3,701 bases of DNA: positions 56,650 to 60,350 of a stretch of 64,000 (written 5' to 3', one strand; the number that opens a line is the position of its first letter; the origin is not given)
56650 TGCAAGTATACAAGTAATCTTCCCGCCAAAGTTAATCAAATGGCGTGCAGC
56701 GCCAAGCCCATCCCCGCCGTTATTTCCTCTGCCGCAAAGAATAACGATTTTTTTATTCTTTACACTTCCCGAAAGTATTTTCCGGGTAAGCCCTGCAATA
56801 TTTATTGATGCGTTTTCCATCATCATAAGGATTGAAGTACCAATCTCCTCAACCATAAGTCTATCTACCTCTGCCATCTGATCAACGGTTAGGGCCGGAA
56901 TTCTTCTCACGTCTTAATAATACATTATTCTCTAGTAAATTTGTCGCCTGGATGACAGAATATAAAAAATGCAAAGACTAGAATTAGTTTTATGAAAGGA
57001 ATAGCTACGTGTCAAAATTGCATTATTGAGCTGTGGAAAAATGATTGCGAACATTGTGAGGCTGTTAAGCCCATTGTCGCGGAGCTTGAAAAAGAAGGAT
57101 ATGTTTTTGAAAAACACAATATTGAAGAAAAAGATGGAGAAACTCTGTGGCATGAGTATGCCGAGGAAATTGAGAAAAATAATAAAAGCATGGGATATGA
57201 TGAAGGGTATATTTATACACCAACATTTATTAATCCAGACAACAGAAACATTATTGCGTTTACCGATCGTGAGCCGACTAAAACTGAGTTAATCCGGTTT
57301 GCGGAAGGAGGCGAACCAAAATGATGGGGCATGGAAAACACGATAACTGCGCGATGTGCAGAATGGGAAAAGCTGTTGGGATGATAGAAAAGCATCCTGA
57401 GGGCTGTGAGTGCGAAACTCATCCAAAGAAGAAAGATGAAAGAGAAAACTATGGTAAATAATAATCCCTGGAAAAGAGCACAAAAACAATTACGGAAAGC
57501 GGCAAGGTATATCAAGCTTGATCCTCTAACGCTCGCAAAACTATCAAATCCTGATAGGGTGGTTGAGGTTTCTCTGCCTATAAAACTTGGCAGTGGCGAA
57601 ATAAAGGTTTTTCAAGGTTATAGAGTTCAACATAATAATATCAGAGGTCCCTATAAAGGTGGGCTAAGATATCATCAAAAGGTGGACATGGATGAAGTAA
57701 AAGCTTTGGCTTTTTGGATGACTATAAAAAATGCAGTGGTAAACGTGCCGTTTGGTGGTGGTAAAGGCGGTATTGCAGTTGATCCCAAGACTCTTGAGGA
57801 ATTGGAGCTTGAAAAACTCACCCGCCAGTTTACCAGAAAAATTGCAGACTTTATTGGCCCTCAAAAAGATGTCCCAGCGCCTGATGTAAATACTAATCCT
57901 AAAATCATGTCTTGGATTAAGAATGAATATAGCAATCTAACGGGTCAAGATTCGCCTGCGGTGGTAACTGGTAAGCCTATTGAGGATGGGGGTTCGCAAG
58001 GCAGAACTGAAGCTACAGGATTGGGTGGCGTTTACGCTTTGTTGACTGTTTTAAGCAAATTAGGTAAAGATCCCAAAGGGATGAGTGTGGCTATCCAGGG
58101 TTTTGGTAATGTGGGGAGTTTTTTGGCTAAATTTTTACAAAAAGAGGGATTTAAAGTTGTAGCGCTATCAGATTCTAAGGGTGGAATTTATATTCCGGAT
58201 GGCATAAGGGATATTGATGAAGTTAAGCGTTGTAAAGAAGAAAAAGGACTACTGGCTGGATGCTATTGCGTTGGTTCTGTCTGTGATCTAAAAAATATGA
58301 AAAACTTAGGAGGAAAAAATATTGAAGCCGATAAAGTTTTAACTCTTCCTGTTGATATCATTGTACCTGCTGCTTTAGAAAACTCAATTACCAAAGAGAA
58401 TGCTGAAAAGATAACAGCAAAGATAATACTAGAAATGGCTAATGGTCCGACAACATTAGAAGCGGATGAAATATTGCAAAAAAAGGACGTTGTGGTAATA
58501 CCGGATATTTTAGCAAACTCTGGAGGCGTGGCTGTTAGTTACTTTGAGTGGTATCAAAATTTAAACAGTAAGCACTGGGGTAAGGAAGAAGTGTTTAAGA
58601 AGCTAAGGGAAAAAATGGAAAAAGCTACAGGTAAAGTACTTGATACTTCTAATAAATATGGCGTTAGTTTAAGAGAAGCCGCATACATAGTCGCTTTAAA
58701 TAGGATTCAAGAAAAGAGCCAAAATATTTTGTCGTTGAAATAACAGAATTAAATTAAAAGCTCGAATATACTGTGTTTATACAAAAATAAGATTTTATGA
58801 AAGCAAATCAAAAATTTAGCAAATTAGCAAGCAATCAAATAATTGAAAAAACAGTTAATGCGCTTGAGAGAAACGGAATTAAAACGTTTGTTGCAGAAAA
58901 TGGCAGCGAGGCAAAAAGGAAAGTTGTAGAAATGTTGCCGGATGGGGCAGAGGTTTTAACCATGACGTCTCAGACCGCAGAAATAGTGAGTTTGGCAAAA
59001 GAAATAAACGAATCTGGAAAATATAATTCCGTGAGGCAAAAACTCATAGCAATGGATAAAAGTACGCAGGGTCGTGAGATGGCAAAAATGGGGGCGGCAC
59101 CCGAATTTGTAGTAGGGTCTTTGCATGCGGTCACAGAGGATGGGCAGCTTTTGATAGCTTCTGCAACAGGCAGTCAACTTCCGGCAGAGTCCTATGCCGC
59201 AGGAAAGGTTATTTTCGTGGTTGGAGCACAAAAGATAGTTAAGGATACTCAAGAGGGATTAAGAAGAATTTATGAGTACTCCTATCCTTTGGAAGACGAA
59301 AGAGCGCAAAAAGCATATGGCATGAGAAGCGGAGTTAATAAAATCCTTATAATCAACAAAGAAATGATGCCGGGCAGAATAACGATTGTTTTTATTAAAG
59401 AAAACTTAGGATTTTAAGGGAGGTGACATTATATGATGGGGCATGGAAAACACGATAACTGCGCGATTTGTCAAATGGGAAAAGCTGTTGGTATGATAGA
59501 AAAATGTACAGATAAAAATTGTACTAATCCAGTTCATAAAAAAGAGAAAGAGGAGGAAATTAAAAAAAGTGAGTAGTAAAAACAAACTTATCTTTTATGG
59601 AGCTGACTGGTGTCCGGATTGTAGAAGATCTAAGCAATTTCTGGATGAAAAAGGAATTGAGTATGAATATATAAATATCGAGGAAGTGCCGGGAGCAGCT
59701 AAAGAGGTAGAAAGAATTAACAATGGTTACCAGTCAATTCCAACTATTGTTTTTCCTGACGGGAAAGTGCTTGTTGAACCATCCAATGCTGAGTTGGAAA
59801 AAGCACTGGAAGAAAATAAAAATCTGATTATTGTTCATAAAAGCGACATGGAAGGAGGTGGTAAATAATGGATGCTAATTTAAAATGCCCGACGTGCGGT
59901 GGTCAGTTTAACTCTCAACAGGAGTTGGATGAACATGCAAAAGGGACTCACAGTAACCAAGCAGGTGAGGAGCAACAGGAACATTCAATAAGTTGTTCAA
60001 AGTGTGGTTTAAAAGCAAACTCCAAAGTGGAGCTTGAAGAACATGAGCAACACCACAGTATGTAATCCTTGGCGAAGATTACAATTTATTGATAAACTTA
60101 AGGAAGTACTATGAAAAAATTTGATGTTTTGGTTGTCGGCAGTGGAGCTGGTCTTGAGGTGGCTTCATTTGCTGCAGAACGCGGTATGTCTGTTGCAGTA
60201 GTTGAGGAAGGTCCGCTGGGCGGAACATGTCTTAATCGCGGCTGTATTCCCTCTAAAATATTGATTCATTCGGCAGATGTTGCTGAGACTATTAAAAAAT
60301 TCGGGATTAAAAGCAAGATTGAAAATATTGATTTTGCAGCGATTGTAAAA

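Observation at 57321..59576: Two paralogous unannotated Cys/His-rich micro-ORFs wired into thiol-redox operons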

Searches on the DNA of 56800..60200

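Call 22: search_rna_families(source=window, start=56800, end=60200, threshold=evalue, max_evalue=1)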
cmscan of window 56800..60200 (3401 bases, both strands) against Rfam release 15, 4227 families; matches with E-value up to 1: 0.
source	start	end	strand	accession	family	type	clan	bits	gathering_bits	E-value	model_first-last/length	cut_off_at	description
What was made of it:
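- There is no Rfam match (call 22). There is no Rfam hit (call 22).
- Tried and rejected: Rfam on 56.8-60.2 kb: no RNA family (call 22).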

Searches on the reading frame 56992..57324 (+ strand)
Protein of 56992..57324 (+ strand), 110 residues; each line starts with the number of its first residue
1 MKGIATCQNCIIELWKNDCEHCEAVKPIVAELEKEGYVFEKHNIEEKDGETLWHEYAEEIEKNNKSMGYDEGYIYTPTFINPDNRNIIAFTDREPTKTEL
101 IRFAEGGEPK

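Call 5: search_protein_families(library=pfam, max_evalue=1, proteins=[window:56992-57324:+])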
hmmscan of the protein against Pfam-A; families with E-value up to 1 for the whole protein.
window:56992-57324:+ (110 aa): 6 families
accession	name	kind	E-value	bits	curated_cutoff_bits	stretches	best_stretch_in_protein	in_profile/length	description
PF05768.20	Glrx-like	-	0.00037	21.2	26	1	16-61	7-51/77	Glutaredoxin-like domain (DUF836)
PF04270.18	Strep_his_triad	-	0.013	15.9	27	1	33-50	3-20/52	Streptococcal histidine triad protein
PF18579.7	Raf1_HTH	-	0.013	15.6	27.3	1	49-88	12-50/61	Rubisco accumulation factor 1 helix turn helix domain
PF13098.12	Thioredoxin_2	-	0.055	14.3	27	1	15-88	13-88/104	Thioredoxin-like domain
PF00462.30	Glutaredoxin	-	0.09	13.4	22.9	1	16-63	6-44/60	Glutaredoxin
PF00085.26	Thioredoxin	-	0.16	12.5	23.5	1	8-36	19-47/103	Thioredoxin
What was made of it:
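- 56992..57324 (+): 110-aa thioredoxin-fold protein with active site WKxxC-E-H-C-E. Its stop codon overlaps the copy A start (ATGA). Weak Pfam Glrx-like and Thioredoxin hits (call 5).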

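Call 6: search_protein_families(library=ncbifam, max_evalue=1, proteins=[window:56992-57324:+])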
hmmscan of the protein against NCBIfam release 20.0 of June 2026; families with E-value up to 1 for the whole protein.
window:56992-57324:+ (110 aa): 5 families
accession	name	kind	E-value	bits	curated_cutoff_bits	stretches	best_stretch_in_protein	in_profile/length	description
NF047697.1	ThioredTrxAClost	equivalog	0.01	16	140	1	9-35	19-45/105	thioredoxin TrxA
NF041212.1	Uxx_star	subfamily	0.013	15.7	66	1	16-49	6-36/70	Uxx-star family glutaredoxin-like (seleno)protein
TIGR01068.1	thioredoxin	equivalog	0.017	15.3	96.8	1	8-47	15-57/101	thioredoxin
TIGR02194.1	GlrX_NrdH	subfamily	0.097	12.9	85.75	1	16-48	6-35/72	glutaredoxin-like protein NrdH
TIGR02740.1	TraF-like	hypoth_equivalog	0.19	11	232.25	1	8-35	170-197/276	TraF-like protein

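Call 36: search_solved_structures(query=window:56992-57321:+, max_evalue=1)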
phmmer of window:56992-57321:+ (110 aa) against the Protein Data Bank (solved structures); distinct sequences matched with E-value up to 1: 8.
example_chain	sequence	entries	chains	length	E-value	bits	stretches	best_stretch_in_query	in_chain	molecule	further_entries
4xhm_A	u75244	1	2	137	0.034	17.7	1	7-46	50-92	Thioredoxin (Trx-3)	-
2ynx_A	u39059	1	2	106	0.13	15.9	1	10-47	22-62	LACA THIOREDOXIN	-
3ziv_A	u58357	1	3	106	0.47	14.1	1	10-47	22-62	AECA THIOREDOXIN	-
1bed_A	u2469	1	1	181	0.6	13.7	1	6-47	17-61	DSBA OXIDOREDUCTASE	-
2ijy_A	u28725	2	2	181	0.6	13.7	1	6-47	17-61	Thiol:disulfide interchange protein dsbA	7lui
4dvc_A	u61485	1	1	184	0.62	13.7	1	6-47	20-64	Thiol:disulfide interchange protein DsbA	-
2fd3_A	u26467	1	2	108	0.63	13.6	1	10-49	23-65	Thioredoxin 1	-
4ba7_A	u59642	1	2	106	0.71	13.5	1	9-47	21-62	LBCA THIOREDOXIN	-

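Call 37: find_homologous_proteins(query=window:56992-57321:+, max_evalue=0.001)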
Query window:56992-57321:+ (110 aa): 70 proteins with E <= 0.001 among 70 candidates.
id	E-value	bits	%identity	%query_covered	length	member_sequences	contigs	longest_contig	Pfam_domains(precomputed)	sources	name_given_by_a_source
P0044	1.3e-70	253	100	100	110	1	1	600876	-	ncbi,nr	ncbi:MAG: hypothetical protein HYT07_01305 [Candidatus Levybacteria bacterium]|nr:hypothetical prote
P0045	7.1e-49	183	79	89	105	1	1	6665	-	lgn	-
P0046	1.4e-48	182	76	91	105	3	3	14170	-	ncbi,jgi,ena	-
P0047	2.0e-48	181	78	89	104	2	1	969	-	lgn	-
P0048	2.8e-47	178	74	91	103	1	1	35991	-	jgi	-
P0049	3.6e-47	177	76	91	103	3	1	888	-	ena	-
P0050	2.3e-46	175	74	91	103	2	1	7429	-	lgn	-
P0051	3.7e-46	174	74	91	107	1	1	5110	-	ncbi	-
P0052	8.8e-46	173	67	98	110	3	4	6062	-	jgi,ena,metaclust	metaclust:\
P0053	2.3e-45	171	71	89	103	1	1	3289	PF05768.21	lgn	-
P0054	6.5e-45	170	72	89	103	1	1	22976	-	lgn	-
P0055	7.7e-45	170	74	91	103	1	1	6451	-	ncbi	-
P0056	8.2e-45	170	67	98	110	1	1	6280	-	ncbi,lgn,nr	ncbi:MAG: hypothetical protein HY427_01360 [Candidatus Levybacteria bacterium]|nr:hypothetical prote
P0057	9.5e-45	169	68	97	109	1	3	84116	-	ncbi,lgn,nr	ncbi:thioredoxin family protein [Candidatus Microgenomates bacterium]|nr:thioredoxin family protein 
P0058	1.7e-44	169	74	89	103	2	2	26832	-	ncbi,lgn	-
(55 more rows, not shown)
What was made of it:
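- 56992..57324 (+): The family is restricted to the same clade (call 37).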

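Call 55: predict_structure(alignment_id=A6)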
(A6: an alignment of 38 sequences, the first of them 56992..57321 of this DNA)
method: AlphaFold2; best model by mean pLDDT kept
length: 110 residues; sequences in the alignment: 38
mean_pLDDT: 91.5   pTM: 0.85
mean pLDDT of the five models: 91.5, 91.2, 90.7, 89.2, 87.3
residues with pLDDT >= 90: 94; 70-90: 7; 50-70: 8; < 50: 1
segments of 3 or more residues with pLDDT < 50: none
pLDDT, mean of each block of 10 residues (from residue 1): 67 96 97 96 97 96 94 95 93 96 80
secondary structure, 60 per line:
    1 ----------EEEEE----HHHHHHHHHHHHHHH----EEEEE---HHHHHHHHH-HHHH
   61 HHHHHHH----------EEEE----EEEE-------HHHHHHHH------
elements in order: E11-15 H20-34 E39-43 H47-55 H57-67 E78-81 E86-89 H97-104

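Call 59: fold_search(model_id=the predicted structure, library=pdb)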
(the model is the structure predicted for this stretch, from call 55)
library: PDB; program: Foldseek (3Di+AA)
matches with E <= 10: 710; with E <= 0.001: 1
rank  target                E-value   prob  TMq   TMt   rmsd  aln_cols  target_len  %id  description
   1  3dyr_B                8.1e-04  1.00  0.51  0.53   5.1        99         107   21  Crystal structure of E. coli thioredoxin mutant I76T in its oxidized form (released 2009-01-27)
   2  6esx_A                1.1e-03  1.00  0.57  0.57   3.5        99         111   17  Caulobacter crescentus Trx1 (released 2018-01-31)
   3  2tir                  1.1e-03  1.00  0.52  0.53   5.2       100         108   21  CRYSTAL STRUCTURE ANALYSIS OF A MUTANT ESCHERICHIA COLI THIOREDOXIN IN WHICH LYSINE 36 IS REPLACED BY GLUTAMIC ACID (released 1993-10-31)
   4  4xhm_A                1.2e-03  1.00  0.57  0.57   3.4        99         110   23  Archaeoglobus fulgidus thioredoxin 3 M60H (released 2015-04-29)
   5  5hr0_A                1.4e-03  1.00  0.55  0.56   3.7        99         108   21  Crystal structure of thioredoxin E101G mutant (released 2017-02-22)
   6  1m7t_MODEL_1_A        1.4e-03  1.00  0.55  0.56   3.7        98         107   16  Solution Structure and Dynamics of the Human-Escherichia coli Thioredoxin Chimera: Insights into Thermodynamic (released 2002-09-25)
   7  4xhm_B                1.5e-03  1.00  0.57  0.58   3.5        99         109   24  Archaeoglobus fulgidus thioredoxin 3 M60H (released 2015-04-29)
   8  5hr1_C                1.6e-03  1.00  0.49  0.51   6.8       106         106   17  Crystal structure of thioredoxin L107A mutant (released 2017-02-22)
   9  5e4w_A                1.9e-03  1.00  0.56  0.56   3.7       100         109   21  Crystal structure of cpSRP43 chromodomains 2 and 3 in complex with the Alb3 tail (released 2015-12-02)
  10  6h1y_A                1.9e-03  1.00  0.50  0.51   5.3       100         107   19  CRYSTAL STRUCTURE OF A CHIMERIC VARIANT OF THIOREDOXIN FROM ESCHERICHIA COLI (released 2019-02-06)
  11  2fch_C                2.1e-03  1.00  0.56  0.58   3.8       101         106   21  Crystal Structure of Thioredoxin Mutant G74S (released 2005-12-27)
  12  2puk_C                2.2e-03  1.00  0.58  0.60   3.2       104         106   19  Crystal structure of the binary complex between ferredoxin: thioredoxin reductase and thioredoxin m (released 2007-07-10)
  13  7c3f_I                2.4e-03  1.00  0.47  0.48   7.4       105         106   16  Crystal structure of ferredoxin: thioredoxin reductase and thioredoxin m2 complex (released 2020-10-14)
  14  5e4w_B                2.5e-03  1.00  0.56  0.57   3.6        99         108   21  Crystal structure of cpSRP43 chromodomains 2 and 3 in complex with the Alb3 tail (released 2015-12-02)
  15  8s2n_C                2.5e-03  1.00  0.50  0.51   5.3       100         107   20  Xenorhabdus bovienii Rhs toxin TreTu complex with TrxA and TriTu immunity protein (released 2024-12-04)
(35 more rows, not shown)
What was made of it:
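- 56992..57324 (+): The AF2 model has pLDDT 91.5 and matches thioredoxins in Foldseek at TM about 0.55 (calls 55, 59).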

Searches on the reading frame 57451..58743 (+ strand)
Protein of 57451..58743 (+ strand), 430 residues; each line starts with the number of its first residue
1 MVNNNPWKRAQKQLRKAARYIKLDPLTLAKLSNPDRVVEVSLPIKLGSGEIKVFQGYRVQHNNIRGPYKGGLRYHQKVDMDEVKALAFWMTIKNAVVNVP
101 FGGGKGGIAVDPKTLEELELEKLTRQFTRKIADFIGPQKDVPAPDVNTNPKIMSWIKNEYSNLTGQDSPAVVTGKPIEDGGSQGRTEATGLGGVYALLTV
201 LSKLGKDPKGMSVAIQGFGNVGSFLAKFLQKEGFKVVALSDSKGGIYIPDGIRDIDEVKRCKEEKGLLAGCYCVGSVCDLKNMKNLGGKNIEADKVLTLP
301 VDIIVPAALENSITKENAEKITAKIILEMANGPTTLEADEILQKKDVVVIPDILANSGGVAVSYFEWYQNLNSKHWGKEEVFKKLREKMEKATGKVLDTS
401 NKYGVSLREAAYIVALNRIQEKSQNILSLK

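Call 5: search_protein_families(library=pfam, max_evalue=1, proteins=[window:57451-58743:+])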
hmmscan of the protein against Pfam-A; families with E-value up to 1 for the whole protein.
window:57451-58743:+ (430 aa): 7 families
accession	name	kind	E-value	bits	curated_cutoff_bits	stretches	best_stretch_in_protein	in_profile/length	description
PF00208.27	ELFV_dehydrog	-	1.2e-76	258.1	23.4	1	180-423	1-237/241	Glutamate/Leucine/Phenylalanine/Valine dehydrogenase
PF02812.23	ELFV_dehydrog_N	-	1.7e-56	189.9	25.3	1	34-161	1-128/129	Glu/Leu/Phe/Val dehydrogenase, dimerisation domain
PF05088.18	Bac_GDH_CD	-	0.00053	19.1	22.8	1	5-114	32-131/497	Bacterial NAD-glutamate dehydrogenase, catalytic domain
PF02826.25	2-Hacid_dh_C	-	0.0013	18.6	25.1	1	204-242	30-68/178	D-isomer specific 2-hydroxyacid dehydrogenase, NAD binding domain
PF10512.14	Borealin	-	0.13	12.8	19.5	1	92-131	67-105/118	Cell division cycle-associated protein 8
PF00044.30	Gp_dh_N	-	0.18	12.6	31.7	1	211-242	1-33/101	Glyceraldehyde 3-phosphate dehydrogenase, NAD binding domain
PF03807.23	F420_oxidored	-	0.27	12.3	21.6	0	213-241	2-32/94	NADP oxidoreductase coenzyme F420-dependent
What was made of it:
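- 57451..58743 (+): Glutamate dehydrogenase. Its start lies inside the 3' end of copy A (ATG 57451, or 57436 in the same frame). It is a lineage-specific insertion into the cluster. Pfam ELFV_dehydrog 1e-76 (call 5).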

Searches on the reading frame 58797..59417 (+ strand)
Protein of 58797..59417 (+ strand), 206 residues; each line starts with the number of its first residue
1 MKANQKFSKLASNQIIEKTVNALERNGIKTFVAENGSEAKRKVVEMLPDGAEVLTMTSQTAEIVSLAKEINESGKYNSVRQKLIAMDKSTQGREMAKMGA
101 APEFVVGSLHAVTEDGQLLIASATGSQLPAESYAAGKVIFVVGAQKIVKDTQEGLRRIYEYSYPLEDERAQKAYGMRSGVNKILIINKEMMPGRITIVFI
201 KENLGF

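Call 5: search_protein_families(library=pfam, max_evalue=1, proteins=[window:58797-59417:+])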
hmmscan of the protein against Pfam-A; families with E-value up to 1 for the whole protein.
window:58797-59417:+ (206 aa): 4 families
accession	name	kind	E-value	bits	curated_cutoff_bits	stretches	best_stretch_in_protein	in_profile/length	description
PF02589.21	LUD_dom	-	8.4e-17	61.9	22.6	1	16-200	1-189/189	LUD domain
PF25554.1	PTS_EIIB_BC_N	-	0.12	13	27.4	1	123-156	46-79/88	PTS system fructose specific EIIB'BC N-terminal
PF01350.22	Flavi_NS4A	-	0.12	12.8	27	1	14-57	12-54/144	Flavivirus non-structural protein NS4A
PF24983.1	DUF7774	-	0.16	12.5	26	1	5-47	11-53/97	Domain of unknown function (DUF7774)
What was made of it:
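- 58797..59417 (+): LUD-domain protein, 15 nt upstream of copy B. Pfam LUD_dom 8e-17 (call 5).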

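Call 6: search_protein_families(library=ncbifam, max_evalue=1, proteins=[window:58797-59417:+])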
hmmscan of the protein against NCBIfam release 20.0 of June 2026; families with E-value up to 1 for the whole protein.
window:58797-59417:+ (206 aa): 3 families
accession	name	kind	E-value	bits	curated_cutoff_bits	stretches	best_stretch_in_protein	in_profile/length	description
NF009067.0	PRK12402.1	equivalog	0.061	12.3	317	1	137-160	127-150/340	replication factor C small subunit 2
NF008626.0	PRK11614.1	equivalog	0.077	12.4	441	1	150-193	112-155/237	high-affinity branched-chain amino acid ABC transporter ATP-binding protein LivF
NF007846.0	PRK10556.1-4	equivalog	0.13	12.2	222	1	167-199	20-51/114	DUF2002 family protein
